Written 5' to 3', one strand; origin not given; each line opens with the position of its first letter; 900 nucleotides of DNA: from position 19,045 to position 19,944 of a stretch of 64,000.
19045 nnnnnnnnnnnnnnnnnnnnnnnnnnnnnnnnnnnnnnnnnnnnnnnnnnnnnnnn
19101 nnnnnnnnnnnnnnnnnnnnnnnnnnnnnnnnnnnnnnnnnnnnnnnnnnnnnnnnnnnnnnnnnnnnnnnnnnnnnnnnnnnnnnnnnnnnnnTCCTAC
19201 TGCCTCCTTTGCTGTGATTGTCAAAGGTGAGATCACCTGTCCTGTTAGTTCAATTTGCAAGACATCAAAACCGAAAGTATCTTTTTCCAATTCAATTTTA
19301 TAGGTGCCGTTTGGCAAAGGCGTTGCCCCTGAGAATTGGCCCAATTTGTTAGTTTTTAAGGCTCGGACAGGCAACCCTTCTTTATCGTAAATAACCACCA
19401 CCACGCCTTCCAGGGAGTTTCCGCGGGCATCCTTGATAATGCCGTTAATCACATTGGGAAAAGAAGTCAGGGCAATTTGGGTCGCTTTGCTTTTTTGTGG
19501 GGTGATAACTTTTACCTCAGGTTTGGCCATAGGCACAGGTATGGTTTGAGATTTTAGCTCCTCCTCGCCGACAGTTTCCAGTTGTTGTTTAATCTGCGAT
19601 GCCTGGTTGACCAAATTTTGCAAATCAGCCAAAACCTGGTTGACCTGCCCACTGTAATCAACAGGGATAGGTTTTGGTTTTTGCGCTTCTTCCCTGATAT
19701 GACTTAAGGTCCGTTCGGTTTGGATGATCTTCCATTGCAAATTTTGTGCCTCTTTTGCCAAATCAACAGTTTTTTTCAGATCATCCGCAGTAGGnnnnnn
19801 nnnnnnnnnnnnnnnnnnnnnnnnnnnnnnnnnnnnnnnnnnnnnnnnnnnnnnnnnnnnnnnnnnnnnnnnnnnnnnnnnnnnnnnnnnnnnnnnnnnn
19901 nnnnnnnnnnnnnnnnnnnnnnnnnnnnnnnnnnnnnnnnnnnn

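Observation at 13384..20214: Gram-positive-type T4SS-like core operon with a split VirB4 and a VirB3-CarbopepD fusion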

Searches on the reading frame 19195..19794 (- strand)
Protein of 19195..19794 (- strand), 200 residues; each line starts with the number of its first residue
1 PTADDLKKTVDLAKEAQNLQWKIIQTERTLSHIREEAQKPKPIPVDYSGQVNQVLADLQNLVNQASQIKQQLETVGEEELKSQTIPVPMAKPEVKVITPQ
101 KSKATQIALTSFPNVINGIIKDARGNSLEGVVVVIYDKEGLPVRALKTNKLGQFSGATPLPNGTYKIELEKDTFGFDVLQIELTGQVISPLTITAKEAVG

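Call 66: search_protein_representatives(protein=window:19195-19794:-)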
Query: 200 residues. Proteins with E-value up to 0.001 (for the whole library): 1826; up to 1e-10: 1152; up to 1e-30: 52. The best 150 are listed.
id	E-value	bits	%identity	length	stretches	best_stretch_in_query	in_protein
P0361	2.7e-61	223.0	58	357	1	1-199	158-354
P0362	1.4e-59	217.3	67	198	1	1-196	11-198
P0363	1.8e-53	197.5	55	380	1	1-200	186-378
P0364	1.8e-53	197.4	60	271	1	1-200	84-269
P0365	6.4e-48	179.4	48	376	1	1-197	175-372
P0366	7.9e-47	175.8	49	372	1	1-196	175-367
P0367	8.5e-46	172.5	50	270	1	1-197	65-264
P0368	3.3e-44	167.3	48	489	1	1-198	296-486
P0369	1.3e-43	165.3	48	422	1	1-197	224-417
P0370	9.5e-43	162.5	50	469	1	4-198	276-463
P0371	1.4e-42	162.0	47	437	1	1-199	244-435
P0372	7.9e-42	159.5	49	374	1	2-197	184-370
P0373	1.1e-41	159.0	47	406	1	1-197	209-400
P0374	1.6e-41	158.5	48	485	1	3-199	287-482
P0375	2.5e-41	157.9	45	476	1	1-199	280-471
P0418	2.3e-28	115.6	37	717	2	38-196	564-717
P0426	1.2e-26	110.1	38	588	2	18-195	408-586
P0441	1.0e-25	107.0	34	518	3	45-195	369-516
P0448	3.5e-25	105.3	43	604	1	52-194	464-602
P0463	2.0e-24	102.8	43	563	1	61-195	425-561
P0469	3.9e-24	101.9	55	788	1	96-194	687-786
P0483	1.6e-23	99.9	49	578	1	79-197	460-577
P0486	1.9e-23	99.6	38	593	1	19-195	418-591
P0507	6.0e-23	98.0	40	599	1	57-195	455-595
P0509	7.6e-23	97.7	47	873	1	75-194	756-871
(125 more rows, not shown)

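Call 71: search_protein_families(library=pfam, alignment_id=A5, max_evalue=0.001)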
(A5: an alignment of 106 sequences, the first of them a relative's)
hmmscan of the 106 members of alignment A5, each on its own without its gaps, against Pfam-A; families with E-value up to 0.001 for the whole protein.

A. member 1, P0361 (357 aa): 2 families
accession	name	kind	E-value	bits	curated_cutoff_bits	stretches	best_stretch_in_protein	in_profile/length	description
PF12666.12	PrgI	-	1e-10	42.5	27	1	5-93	1-90/91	PrgI family protein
PF13620.12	CarboxypepD_reg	-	0.00019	22.1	32.3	1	271-325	2-55/82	Carboxypeptidase regulatory-like domain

B. families by the number of members that match (of 106 scanned): 15 families
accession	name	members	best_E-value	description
PF13620.12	CarboxypepD_reg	102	2e-09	Carboxypeptidase regulatory-like domain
PF12666.12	PrgI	85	5.5e-11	PrgI family protein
PF09430.16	EMC7_beta-sandw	9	5.1e-06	ER membrane protein complex subunit 7, beta-sandwich domain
PF13715.12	CarbopepD_reg_2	1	3.3e-06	CarboxypepD_reg-like domain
PF22902.2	NOMO1-like_9th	1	5e-05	BOS complex subunit NOMO1-like, beta sandwich domain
PF19964.5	EAD11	1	6.8e-05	Effector-associated domain 11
PF13166.12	AAA_13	1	8e-05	AAA domain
PF04065.20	Not3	1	0.00013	Not1 N-terminal domain, CCR4-Not complex component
PF25802.1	WWC1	1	0.00015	WWC1-like, helical hairpin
PF07889.17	DUF1664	1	0.00026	Protein of unknown function (DUF1664)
PF17210.9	SdrD_B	1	0.00027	SdrD B-like domain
PF25541.1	TBCA_PH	1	0.00037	PH domain-containing proteins, TBCA domain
PF04859.17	DUF641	1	0.00044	Plant protein of unknown function (DUF641)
PF16527.11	CpxA_peri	1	0.00071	Two-component sensor protein CpxA, periplasmic domain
PF02403.27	Seryl_tRNA_N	1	0.00076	Seryl-tRNA synthetase N-terminal domain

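Call 72: list_cluster_members(proteins=[P0418, P0426, P0448, P0469, P0483, P0486, P0507, P0509, P0441, P0463])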
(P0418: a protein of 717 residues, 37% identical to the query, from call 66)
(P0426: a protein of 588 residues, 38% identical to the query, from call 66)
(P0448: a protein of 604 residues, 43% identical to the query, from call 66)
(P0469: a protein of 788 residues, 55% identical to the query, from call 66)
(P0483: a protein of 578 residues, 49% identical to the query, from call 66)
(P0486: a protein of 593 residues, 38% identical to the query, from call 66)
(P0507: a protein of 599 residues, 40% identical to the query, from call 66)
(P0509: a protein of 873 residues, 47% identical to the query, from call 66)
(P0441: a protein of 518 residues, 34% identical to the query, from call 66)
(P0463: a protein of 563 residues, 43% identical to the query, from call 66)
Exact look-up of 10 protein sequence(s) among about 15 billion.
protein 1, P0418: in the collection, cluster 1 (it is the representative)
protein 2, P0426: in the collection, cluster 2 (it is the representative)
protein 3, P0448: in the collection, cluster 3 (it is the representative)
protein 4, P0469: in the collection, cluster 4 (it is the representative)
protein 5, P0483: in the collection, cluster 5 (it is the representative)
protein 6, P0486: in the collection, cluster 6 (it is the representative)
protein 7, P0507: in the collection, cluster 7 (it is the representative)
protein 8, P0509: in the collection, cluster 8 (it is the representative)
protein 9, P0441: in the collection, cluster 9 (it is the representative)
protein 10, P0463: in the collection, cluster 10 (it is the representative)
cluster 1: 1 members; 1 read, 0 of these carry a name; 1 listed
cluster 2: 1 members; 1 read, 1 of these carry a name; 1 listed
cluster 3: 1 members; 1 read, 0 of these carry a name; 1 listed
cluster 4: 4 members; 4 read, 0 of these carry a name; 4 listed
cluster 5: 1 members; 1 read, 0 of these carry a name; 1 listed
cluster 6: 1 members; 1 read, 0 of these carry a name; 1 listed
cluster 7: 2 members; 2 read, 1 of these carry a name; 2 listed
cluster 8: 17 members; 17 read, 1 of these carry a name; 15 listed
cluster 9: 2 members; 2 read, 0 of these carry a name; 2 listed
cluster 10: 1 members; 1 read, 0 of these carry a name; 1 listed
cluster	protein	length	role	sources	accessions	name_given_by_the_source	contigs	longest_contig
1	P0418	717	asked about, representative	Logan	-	-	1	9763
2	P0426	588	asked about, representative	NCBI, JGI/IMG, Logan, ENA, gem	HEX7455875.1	MAG TPA: hypothetical protein VF303_00190 [Candidatus Nanoarchaeia archaeon]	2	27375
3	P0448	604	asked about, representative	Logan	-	-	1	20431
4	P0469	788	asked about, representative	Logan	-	-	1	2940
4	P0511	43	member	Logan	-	-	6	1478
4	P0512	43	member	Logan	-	-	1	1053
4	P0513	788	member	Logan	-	-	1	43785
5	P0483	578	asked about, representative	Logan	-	-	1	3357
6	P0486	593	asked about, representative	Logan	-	-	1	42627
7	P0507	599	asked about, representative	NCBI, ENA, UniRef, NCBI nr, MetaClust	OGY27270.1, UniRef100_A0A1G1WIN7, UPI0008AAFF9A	MAG: hypothetical protein A2Z42_00210 [Candidatus Woykebacteria bacterium ... | Carboxypeptidase regulatory-like domain-containing protein n=1 Tax=Candidatus ... | status=active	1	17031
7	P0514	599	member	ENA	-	-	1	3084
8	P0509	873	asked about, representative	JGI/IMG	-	-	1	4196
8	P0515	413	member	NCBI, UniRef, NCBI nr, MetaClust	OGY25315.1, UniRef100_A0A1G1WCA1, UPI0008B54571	MAG: hypothetical protein A2134_00015 [Candidatus Woykebacteria bacterium RBG_16_39_9b] | Carboxypeptidase regulatory-like domain-containing protein n=1 Tax=Candidatus ... | status=active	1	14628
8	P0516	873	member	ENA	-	-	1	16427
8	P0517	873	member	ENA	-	-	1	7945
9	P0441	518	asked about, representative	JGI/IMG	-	-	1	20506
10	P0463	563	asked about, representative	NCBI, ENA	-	-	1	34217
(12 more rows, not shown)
